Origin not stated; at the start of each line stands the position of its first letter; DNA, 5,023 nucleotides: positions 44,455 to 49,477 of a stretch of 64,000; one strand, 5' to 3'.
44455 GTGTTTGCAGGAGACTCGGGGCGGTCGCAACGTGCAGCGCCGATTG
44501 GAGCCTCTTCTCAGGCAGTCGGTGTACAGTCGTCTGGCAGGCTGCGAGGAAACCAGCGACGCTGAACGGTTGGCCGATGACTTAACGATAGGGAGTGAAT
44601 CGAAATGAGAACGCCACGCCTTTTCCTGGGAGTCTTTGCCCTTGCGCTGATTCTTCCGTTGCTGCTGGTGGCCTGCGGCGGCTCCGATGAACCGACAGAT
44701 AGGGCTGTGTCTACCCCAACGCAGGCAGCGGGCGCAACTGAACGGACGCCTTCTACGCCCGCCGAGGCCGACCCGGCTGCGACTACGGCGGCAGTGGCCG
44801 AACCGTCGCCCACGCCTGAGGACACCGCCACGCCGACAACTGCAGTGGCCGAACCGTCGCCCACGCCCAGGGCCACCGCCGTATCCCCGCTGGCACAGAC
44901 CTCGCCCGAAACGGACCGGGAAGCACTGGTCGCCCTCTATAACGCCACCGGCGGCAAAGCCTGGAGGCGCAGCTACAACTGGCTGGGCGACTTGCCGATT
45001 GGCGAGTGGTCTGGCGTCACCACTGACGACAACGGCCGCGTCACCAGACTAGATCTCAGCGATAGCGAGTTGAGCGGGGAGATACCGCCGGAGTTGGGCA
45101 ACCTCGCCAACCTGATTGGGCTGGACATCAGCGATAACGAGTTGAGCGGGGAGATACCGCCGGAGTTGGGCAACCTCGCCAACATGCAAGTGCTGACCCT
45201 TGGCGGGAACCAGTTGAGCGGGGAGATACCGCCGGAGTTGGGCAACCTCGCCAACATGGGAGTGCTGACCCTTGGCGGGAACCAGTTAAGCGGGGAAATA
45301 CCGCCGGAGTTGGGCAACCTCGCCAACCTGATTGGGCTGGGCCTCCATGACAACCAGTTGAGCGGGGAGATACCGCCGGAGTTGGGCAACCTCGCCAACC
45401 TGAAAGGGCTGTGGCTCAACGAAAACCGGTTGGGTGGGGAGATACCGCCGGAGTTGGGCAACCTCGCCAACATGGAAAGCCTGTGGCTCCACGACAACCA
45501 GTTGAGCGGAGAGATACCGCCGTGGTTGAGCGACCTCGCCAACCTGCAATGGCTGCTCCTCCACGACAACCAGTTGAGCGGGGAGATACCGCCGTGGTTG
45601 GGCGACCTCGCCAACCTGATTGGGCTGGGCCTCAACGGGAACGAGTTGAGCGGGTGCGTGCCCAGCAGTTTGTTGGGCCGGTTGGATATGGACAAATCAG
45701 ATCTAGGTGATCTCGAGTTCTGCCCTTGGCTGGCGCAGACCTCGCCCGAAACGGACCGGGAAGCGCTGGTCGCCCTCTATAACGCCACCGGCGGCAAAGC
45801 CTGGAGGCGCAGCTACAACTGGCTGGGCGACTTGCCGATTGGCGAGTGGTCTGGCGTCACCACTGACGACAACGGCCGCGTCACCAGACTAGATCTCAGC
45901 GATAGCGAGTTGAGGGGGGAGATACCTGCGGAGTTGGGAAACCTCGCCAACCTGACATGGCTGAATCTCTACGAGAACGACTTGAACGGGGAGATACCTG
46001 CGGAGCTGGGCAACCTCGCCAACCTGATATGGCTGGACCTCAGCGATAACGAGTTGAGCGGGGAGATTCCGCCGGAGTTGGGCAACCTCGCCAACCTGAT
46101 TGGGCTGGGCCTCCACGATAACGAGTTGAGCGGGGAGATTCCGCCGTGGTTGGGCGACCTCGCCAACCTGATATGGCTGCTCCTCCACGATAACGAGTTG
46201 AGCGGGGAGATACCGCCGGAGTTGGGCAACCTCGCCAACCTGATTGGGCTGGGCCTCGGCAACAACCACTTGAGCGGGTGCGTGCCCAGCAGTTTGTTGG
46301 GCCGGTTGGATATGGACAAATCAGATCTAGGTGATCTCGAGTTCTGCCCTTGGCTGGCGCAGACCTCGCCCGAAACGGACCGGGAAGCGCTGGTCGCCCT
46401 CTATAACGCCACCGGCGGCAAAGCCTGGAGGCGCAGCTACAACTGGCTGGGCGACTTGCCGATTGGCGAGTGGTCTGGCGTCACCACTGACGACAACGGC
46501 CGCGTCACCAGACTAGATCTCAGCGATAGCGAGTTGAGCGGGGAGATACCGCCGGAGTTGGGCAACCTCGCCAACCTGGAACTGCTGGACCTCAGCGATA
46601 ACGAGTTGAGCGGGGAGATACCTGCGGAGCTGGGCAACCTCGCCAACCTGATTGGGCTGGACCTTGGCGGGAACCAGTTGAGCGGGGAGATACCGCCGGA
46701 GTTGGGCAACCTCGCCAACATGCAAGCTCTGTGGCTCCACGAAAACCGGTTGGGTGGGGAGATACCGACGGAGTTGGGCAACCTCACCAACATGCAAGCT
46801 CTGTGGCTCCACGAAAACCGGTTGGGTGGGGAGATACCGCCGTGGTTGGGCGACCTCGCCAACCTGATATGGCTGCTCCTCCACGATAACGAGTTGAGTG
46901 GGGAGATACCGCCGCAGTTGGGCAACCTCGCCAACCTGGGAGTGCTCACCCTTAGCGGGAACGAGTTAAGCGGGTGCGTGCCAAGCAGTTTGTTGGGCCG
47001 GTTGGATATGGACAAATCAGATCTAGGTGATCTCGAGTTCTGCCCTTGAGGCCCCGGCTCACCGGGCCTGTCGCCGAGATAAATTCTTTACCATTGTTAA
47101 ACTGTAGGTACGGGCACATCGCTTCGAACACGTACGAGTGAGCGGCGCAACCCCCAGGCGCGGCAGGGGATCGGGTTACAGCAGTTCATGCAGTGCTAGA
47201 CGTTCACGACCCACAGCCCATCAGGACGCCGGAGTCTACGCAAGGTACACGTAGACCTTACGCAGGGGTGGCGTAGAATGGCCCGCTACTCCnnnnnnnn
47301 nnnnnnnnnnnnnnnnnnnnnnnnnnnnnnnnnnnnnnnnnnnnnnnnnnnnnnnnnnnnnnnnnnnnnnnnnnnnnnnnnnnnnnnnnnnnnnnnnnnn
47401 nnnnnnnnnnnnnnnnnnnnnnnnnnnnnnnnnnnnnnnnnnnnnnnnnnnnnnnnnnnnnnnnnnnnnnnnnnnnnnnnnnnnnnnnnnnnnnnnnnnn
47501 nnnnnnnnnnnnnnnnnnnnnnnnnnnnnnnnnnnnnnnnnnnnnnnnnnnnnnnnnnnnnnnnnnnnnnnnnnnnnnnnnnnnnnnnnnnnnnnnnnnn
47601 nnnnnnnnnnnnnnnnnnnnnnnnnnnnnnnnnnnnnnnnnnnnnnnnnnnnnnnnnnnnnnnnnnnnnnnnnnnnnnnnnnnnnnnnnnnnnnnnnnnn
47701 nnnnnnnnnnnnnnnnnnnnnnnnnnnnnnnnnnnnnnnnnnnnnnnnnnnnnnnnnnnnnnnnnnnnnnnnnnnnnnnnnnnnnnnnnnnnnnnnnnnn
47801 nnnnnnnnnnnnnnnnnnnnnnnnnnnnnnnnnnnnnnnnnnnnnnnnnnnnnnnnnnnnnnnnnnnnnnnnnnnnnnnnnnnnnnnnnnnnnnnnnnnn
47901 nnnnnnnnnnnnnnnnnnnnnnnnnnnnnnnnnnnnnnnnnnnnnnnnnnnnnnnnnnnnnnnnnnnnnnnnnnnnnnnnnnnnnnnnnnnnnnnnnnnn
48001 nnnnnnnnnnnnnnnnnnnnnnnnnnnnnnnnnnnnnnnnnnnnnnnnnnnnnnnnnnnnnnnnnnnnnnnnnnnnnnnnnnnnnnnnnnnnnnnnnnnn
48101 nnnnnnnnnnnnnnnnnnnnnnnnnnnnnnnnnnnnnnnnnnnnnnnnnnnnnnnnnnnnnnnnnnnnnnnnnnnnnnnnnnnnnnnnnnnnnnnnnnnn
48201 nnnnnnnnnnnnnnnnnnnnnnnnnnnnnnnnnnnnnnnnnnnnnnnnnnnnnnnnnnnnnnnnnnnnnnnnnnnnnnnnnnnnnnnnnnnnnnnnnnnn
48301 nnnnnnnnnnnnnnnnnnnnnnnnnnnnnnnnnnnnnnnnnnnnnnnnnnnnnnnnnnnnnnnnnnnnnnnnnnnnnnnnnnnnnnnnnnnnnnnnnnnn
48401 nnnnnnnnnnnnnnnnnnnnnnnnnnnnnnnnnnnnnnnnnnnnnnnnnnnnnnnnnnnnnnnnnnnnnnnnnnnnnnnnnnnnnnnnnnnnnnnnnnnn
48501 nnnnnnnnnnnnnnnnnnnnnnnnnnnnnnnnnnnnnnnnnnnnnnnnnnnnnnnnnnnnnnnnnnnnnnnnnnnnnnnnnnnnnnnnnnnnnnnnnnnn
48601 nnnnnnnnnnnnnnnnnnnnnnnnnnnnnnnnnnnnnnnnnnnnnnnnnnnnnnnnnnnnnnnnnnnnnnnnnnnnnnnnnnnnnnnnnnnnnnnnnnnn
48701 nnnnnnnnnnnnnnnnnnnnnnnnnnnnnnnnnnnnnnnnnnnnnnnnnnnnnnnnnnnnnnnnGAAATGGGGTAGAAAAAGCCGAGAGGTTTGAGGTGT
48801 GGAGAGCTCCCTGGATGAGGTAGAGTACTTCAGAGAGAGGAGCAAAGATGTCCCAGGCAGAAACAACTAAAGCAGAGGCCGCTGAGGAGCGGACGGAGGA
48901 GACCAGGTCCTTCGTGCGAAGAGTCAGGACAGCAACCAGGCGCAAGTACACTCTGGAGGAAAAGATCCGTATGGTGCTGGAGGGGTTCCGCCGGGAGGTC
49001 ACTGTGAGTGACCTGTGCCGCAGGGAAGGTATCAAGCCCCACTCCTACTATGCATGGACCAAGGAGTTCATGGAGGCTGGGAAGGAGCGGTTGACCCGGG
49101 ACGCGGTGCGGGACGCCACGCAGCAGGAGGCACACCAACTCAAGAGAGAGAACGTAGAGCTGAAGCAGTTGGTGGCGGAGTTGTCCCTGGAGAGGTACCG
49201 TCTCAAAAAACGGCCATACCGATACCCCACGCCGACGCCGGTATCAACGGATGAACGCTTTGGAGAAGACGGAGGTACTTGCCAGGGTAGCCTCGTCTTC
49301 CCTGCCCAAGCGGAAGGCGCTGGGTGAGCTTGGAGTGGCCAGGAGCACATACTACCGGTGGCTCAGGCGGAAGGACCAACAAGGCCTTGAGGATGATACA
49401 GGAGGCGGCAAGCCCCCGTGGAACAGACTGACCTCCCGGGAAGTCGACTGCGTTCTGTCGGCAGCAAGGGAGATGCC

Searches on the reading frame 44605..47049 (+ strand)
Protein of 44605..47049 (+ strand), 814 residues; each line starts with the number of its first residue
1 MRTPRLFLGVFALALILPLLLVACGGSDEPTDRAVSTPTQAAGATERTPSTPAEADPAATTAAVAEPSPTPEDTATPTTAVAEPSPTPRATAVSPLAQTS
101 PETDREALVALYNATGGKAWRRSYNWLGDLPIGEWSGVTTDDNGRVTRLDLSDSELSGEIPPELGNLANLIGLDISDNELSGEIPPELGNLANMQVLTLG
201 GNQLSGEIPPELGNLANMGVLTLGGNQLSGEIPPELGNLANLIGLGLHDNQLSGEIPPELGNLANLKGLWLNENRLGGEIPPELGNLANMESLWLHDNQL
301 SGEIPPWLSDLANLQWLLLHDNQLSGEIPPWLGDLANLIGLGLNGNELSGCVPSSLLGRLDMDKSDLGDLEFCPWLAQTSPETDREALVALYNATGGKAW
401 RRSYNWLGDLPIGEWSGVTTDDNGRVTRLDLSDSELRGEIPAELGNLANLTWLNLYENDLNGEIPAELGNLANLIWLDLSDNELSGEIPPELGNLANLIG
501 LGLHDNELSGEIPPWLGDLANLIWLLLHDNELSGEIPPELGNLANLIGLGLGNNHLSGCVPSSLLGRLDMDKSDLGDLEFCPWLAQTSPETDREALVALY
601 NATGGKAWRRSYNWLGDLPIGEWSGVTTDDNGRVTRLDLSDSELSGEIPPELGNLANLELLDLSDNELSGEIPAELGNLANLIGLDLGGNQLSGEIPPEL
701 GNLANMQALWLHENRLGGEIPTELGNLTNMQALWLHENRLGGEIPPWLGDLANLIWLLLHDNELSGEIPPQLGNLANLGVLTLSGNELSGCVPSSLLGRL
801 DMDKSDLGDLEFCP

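Call 23: search_protein_families(library=pfam, proteins=[window:44605-47049:+], max_evalue=0.01)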
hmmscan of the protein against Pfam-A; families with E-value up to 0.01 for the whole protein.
window:44605-47049:+ (814 aa): 5 families
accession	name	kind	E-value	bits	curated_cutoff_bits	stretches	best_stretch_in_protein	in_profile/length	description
PF00560.39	LRR_1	-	9e-63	195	20.6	2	473-495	1-23/23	Leucine Rich Repeat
PF12799.13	LRR_4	-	9.5e-42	140.5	27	8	265-300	2-36/44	Leucine Rich repeats (2 copies)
PF23598.1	LRR_14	-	4.9e-40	137.8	40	5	637-733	52-144/353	Leucine-rich repeat region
PF13855.12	LRR_8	-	8.8e-26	89.9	27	4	633-692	2-61/61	Leucine rich repeat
PF25013.1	LRR_Zer-1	-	0.0015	19.1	27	0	426-483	10-65/137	Zer-1-like, Leucine-rich repeats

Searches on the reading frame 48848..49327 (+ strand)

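Call 24: search_protein_families(library=pfam, proteins=[window:48848-49327:+], max_evalue=0.01)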
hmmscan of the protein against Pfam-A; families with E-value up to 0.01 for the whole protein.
window:48848-49327:+ (159 aa): 2 families
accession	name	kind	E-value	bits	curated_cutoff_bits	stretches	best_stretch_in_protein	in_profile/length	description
PF01527.26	HTH_Tnp_1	-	3e-13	50.2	24.1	1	30-109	3-74/75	Transposase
PF13384.12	HTH_23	-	0.0045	17.2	24.6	0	43-81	10-48/50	Homeodomain-like domain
